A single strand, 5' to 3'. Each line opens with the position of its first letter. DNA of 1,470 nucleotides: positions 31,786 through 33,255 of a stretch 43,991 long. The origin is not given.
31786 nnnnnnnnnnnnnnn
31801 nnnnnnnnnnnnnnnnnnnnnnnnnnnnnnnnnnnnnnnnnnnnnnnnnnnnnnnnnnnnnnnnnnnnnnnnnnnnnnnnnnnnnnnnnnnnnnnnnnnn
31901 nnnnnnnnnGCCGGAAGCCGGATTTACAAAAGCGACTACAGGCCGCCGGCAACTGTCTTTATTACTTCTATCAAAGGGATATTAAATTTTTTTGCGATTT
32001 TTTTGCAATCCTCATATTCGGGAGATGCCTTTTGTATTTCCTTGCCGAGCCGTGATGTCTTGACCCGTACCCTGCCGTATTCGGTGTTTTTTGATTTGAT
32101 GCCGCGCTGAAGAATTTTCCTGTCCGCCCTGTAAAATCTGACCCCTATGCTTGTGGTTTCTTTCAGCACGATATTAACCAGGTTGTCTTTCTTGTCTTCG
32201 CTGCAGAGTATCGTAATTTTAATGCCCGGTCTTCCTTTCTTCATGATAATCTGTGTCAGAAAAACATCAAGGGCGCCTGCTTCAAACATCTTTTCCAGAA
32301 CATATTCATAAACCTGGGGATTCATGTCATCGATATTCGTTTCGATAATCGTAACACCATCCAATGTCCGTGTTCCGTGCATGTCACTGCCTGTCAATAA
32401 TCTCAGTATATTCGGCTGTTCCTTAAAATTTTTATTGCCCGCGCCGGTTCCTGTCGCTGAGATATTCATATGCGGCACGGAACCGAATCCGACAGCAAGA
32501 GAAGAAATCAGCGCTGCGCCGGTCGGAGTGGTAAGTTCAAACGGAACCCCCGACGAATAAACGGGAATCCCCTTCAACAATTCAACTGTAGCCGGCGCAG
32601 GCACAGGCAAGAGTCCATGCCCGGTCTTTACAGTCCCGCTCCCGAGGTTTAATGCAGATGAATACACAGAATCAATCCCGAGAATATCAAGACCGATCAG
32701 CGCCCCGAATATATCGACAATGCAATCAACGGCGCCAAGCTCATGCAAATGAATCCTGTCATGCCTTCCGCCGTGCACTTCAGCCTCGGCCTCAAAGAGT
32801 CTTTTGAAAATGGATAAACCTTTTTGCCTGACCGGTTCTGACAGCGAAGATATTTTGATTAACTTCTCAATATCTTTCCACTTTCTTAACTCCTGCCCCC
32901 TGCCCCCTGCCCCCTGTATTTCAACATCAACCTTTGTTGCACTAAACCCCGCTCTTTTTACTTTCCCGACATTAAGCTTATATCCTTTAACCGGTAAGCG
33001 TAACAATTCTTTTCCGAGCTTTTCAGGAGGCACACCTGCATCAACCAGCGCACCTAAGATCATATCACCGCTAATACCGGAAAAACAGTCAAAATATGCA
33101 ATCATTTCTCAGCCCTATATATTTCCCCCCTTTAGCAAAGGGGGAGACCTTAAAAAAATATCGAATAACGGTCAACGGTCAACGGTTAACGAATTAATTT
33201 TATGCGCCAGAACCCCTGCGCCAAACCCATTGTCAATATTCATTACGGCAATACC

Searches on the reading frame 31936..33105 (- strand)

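Call 65: search_protein_families(library=pfam, proteins=[window:31936-33105:-], max_evalue=0.0001)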
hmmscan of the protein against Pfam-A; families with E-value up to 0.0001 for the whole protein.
window:31936-33105:- (389 aa): 1 family
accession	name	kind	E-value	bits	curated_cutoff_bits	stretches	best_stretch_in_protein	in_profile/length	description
PF01969.22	Ni_insertion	-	2.8e-142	474.7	22.1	1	3-381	1-374/375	Nickel insertion protein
